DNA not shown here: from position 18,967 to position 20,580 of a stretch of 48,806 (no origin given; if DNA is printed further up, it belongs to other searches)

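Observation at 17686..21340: Operator-controlled operon of unknown function: DUF1858/DUF2249, 12-TM His-motif protein, radical SAM/SPASM, DUF59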

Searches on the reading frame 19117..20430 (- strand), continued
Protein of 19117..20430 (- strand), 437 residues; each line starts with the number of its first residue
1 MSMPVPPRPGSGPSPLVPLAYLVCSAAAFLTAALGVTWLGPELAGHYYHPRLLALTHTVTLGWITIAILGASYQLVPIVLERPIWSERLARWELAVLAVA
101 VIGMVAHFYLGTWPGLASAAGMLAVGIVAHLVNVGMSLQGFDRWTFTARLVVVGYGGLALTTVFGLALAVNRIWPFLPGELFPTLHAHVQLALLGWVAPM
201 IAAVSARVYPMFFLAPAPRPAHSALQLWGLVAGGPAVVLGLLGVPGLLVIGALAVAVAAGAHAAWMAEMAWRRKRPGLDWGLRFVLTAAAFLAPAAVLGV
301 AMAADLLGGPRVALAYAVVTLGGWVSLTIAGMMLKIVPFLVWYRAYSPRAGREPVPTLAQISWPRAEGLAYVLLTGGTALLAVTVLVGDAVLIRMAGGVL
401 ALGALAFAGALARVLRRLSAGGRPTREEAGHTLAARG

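Call 57: list_cluster_members(proteins=[P0261, P0263, P0268, P0270, P0287, P0313, P0244, P0247, P0281, P0295])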
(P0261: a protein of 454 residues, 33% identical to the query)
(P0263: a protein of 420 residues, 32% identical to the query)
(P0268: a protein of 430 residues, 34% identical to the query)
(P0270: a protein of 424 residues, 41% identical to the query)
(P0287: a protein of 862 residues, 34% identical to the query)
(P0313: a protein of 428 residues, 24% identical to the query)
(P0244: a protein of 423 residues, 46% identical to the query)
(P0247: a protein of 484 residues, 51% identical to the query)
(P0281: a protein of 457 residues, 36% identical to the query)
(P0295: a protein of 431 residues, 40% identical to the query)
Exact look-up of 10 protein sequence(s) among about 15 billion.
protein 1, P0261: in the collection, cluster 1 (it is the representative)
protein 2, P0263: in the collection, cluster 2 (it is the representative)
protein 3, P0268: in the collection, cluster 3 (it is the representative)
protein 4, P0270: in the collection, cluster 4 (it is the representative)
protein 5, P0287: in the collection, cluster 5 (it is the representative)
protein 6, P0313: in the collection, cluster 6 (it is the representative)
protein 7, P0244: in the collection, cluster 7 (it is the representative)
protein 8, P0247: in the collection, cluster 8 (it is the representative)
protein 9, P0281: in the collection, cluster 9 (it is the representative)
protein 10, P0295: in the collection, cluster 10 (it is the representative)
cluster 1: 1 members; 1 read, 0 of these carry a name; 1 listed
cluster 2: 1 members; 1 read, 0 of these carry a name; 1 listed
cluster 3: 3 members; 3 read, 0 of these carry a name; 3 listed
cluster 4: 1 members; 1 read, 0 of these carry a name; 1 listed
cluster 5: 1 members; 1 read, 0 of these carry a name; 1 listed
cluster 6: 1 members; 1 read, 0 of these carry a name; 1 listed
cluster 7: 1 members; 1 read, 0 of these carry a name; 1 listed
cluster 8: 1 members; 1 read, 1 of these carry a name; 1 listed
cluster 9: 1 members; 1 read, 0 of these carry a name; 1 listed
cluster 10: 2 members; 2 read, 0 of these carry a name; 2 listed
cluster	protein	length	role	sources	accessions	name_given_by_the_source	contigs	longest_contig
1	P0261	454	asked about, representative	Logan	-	-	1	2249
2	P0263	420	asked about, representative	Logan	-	-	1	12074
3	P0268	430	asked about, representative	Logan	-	-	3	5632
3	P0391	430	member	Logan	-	-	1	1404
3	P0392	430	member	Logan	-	-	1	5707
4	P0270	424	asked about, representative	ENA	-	-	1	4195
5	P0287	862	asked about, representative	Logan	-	-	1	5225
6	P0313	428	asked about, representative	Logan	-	-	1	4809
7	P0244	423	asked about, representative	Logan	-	-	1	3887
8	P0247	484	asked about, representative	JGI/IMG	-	hypothetical protein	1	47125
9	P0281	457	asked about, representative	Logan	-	-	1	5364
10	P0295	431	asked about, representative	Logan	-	-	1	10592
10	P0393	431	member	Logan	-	-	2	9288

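Call 61: fold_search(model_id=the predicted structure, library=pdb)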
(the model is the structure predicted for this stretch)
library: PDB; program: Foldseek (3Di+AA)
matches with E <= 10: 301; with E <= 0.001: 5
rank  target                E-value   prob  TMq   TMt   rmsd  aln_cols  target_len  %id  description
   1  3o0r_B                1.2e-05  1.00  0.58  0.56   6.8       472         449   16  Crystal structure of nitric oxide reductase from Pseudomonas aeruginosa in complex with antibody fragment (released 2010-12-29)
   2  9g6b_A                2.9e-04  1.00  0.62  0.59   6.3       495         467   14  cbb3-2 NOH complex (released 2026-01-28)
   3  3mk7_D                3.6e-04  1.00  0.60  0.57   6.5       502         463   14  The structure of CBB3 cytochrome oxidase (released 2010-08-04)
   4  3mk7_G                4.7e-04  1.00  0.55  0.52   7.3       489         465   14  The structure of CBB3 cytochrome oxidase (released 2010-08-04)
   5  8smr_E                8.5e-04  1.00  0.61  0.57   6.8       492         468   16  cytochrome bc1-cbb3 supercomplex from Pseudomonas aeruginosa (released 2023-10-11)
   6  9g83_t                1.7e-03  1.00  0.54  0.51   7.8       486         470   15  Respiratory supercomplex CI1-CIII2-CIV2-(cbb3)1 from alphaproteobacterium (released 2026-02-04)
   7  1ehk_A                4.4e-03  1.00  0.57  0.47   9.3       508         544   14  CRYSTAL STRUCTURE OF THE ABERRANT BA3-CYTOCHROME-C OXIDASE FROM THERMUS THERMOPHILUS (released 2001-02-22)
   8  4g71_A                1.0e-02  1.00  0.56  0.45   9.1       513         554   16  Structure of Recombinant Cytochrome ba3 Oxidase mutant V236N from Thermus thermophilus (released 2013-07-24)
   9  4g70_A                1.1e-02  1.00  0.59  0.48   7.6       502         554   14  Structure of Recombinant Cytochrome ba3 Oxidase mutant V236T from Thermus thermophilus (released 2013-07-24)
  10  3s8f_A                3.1e-02  1.00  0.56  0.45   9.4       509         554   15  1.8 A structure of ba3 cytochrome c oxidase from Thermus thermophilus in lipid environment (released 2011-08-03)
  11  6hwh_Q                1.1e-01  1.00  0.57  0.47   7.6       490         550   13  Structure of a functional obligate respiratory supercomplex from Mycobacterium smegmatis (released 2018-11-07)
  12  2fec_B                1.3e-01  0.09  0.12  0.11  22.2       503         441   14  Structure of the E203Q mutant of the Cl-/H+ exchanger CLC-ec1 from E.Coli (released 2006-01-03)
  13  6v2j                  1.7e-01  0.09  0.12  0.12  23.1       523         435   14  Crystal structure of ClC-ec1 triple mutant (E113Q, E148Q, E203Q) (released 2020-05-20)
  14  6kob_A                2.2e-01  0.99  0.55  0.42   7.4       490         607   13  X-ray Structure of the proton-pumping cytochrome aa3-600 menaquinol oxidase from Bacillus subtilis (released 2020-01-15)
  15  4lz6                  2.8e-01  0.08  0.12  0.12  24.5       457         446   12  Structure of MATE multidrug transporter DinF-BH (released 2013-10-23)
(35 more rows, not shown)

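Call 63: search_solved_structures(query=A3, max_evalue=10, show_alignments=3)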
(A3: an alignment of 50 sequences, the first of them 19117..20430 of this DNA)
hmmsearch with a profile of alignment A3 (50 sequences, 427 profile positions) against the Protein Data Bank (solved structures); distinct sequences matched with E-value up to 10: 7.
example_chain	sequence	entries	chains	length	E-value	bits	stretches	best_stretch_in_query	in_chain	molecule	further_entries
9g83_t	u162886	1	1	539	4.3e-10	42.1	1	18-118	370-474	cytochrome-c oxidase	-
3mk7_A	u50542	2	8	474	7.5e-09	38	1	18-120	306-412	Cytochrome c oxidase, cbb3-type, subunit N | Cbb3-type cytochrome c oxidase subunit CcoN1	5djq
9g6b_A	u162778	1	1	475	1.4e-08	37.1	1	63-244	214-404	cytochrome-c oxidase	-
8smr_E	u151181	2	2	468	1.6e-07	33.6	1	63-243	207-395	cytochrome-c oxidase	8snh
6xkw_n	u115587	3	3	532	2.9e-06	29.5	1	20-118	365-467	Cytochrome c oxidase, Cbb3-type, subunit I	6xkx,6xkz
3o0r_B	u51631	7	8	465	0.0065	18.5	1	13-110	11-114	Nitric oxide reductase subunit B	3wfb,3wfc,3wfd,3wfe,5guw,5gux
4xyd_A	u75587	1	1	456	0.16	13.9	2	15-163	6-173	Nitric-oxide reductase subunit B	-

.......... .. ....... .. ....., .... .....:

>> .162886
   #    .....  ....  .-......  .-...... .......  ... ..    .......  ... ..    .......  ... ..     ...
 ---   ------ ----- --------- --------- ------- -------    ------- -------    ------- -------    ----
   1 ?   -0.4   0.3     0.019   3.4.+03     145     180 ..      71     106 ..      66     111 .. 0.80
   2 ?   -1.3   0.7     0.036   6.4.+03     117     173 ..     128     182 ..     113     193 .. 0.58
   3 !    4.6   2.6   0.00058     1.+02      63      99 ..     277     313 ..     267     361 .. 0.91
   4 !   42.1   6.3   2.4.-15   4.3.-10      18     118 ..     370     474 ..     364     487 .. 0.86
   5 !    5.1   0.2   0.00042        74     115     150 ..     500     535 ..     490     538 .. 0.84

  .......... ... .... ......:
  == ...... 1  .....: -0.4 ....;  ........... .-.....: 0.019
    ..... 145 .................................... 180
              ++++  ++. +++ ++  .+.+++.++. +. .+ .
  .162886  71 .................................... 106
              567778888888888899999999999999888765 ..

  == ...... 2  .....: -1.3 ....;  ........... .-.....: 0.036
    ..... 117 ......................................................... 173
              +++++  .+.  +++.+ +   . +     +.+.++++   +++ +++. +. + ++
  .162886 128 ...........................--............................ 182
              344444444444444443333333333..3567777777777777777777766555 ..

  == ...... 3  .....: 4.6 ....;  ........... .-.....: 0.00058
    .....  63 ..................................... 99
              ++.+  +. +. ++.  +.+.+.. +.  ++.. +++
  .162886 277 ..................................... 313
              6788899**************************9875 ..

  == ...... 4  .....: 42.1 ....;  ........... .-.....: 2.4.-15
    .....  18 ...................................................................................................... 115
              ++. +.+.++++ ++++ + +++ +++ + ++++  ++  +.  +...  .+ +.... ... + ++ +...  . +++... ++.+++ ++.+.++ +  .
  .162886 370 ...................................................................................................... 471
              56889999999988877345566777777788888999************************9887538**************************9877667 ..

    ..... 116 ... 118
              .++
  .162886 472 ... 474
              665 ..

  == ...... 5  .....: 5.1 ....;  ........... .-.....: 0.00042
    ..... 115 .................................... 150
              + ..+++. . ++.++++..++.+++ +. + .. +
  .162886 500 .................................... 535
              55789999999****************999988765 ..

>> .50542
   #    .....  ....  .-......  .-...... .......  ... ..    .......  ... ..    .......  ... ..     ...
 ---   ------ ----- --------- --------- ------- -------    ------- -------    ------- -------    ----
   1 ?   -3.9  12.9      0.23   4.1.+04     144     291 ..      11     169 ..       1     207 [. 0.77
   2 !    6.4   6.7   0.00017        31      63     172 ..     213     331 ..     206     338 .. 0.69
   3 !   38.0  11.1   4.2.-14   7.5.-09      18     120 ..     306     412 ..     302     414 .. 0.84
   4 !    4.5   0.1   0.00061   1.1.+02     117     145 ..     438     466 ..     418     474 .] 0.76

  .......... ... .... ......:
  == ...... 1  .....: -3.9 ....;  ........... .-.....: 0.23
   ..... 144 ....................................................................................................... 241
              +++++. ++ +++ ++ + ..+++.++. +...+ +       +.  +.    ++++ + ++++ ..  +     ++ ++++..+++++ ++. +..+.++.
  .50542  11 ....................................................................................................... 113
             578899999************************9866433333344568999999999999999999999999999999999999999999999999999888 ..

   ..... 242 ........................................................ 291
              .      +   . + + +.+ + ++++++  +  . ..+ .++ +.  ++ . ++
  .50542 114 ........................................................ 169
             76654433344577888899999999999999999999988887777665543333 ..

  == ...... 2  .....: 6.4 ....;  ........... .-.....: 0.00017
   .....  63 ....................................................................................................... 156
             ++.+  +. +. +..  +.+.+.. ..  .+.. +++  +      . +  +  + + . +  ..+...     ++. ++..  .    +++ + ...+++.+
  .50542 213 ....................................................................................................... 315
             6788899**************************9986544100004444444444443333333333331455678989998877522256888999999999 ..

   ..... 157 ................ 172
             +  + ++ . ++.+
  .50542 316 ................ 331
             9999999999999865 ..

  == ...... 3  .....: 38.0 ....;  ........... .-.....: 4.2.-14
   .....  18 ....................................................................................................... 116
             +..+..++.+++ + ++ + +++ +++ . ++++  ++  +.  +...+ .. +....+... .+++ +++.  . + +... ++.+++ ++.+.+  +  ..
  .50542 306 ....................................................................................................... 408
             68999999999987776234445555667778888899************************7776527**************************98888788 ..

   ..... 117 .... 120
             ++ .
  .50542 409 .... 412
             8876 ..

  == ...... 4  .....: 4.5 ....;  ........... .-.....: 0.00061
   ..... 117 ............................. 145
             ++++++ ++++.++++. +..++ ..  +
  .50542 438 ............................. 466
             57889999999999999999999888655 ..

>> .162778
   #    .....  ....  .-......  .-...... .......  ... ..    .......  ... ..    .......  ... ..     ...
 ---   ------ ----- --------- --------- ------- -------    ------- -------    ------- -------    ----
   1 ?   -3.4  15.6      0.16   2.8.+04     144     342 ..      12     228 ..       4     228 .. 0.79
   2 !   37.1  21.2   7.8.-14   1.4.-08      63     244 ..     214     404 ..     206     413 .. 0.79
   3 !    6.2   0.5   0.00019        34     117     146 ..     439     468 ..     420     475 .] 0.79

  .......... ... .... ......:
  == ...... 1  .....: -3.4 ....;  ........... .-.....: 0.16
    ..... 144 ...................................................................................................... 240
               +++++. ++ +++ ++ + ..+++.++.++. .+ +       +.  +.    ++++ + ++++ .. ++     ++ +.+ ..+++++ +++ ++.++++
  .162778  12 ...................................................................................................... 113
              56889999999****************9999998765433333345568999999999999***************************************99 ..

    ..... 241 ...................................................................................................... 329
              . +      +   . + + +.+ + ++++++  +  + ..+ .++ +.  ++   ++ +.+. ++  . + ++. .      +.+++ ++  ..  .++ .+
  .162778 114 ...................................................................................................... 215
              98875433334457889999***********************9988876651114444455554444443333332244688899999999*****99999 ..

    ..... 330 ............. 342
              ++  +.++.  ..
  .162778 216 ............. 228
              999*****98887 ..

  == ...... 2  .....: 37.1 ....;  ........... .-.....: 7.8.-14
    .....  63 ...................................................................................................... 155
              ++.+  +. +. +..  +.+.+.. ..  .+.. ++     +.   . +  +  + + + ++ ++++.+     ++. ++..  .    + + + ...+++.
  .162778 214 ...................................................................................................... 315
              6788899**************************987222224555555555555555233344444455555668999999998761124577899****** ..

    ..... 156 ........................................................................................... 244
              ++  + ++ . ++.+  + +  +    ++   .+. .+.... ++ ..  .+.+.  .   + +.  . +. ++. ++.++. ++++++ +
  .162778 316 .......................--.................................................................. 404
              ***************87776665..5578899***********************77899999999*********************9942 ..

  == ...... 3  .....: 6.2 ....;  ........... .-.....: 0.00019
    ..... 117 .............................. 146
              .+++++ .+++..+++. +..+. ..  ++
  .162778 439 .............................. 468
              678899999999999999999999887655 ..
